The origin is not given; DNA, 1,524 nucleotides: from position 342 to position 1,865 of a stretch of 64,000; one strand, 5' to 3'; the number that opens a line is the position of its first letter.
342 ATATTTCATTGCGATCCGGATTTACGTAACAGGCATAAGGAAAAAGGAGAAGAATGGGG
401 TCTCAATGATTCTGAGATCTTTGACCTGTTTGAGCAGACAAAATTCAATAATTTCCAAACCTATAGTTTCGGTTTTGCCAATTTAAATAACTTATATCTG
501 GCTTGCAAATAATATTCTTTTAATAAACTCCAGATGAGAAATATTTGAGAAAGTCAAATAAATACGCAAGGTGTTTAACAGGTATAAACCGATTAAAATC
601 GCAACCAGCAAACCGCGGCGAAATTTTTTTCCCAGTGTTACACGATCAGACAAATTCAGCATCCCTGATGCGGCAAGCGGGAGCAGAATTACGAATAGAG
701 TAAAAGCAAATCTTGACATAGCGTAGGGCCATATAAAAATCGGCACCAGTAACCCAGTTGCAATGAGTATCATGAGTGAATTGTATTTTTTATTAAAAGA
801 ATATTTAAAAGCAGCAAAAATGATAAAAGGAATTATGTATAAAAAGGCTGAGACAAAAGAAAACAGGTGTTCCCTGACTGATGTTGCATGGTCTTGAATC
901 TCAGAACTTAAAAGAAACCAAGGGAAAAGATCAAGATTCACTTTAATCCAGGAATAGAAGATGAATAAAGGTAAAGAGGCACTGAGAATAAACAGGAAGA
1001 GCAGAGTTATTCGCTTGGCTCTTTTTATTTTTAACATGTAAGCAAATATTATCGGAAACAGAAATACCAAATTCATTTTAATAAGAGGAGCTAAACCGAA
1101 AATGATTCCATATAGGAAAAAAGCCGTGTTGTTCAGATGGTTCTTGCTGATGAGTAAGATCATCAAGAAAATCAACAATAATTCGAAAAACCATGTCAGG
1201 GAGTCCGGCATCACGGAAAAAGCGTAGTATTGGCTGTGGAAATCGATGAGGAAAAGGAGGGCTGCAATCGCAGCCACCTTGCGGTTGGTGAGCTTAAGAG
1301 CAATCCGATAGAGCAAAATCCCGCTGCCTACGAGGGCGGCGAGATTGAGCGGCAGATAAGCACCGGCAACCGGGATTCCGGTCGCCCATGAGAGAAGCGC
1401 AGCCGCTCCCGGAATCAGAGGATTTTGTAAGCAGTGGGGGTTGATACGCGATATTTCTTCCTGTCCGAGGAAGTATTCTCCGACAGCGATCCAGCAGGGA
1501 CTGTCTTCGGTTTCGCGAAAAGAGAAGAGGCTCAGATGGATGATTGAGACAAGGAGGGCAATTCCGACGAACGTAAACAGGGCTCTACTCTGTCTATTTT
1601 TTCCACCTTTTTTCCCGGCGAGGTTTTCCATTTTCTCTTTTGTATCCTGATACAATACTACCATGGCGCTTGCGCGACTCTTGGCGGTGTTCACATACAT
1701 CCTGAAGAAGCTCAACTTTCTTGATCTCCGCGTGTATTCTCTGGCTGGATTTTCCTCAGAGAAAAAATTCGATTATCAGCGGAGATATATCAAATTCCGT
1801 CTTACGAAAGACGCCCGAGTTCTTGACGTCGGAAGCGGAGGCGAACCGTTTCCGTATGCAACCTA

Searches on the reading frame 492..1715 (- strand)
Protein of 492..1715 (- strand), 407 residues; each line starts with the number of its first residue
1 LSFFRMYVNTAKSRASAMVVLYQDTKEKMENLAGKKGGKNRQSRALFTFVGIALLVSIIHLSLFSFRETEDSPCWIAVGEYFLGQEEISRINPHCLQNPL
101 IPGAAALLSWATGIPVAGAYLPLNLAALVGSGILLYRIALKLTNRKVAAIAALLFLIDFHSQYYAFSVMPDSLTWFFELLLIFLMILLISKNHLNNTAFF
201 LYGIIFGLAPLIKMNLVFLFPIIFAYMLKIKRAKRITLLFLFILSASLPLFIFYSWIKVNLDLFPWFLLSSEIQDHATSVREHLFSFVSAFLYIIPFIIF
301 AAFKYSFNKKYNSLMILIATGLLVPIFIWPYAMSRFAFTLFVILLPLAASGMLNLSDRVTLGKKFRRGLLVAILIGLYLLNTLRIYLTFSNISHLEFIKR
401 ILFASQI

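Call 81: search_protein_families(library=pfam, proteins=[window:492-1715:-], max_evalue=0.00001)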
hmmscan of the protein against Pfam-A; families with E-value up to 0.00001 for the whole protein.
window:492-1715:- (407 aa): 1 family
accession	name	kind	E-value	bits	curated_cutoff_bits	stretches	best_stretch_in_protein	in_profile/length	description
PF13231.12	PMT_2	-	1.1e-07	32.6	26.1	1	118-253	23-154/160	Dolichyl-phosphate-mannose-protein mannosyltransferase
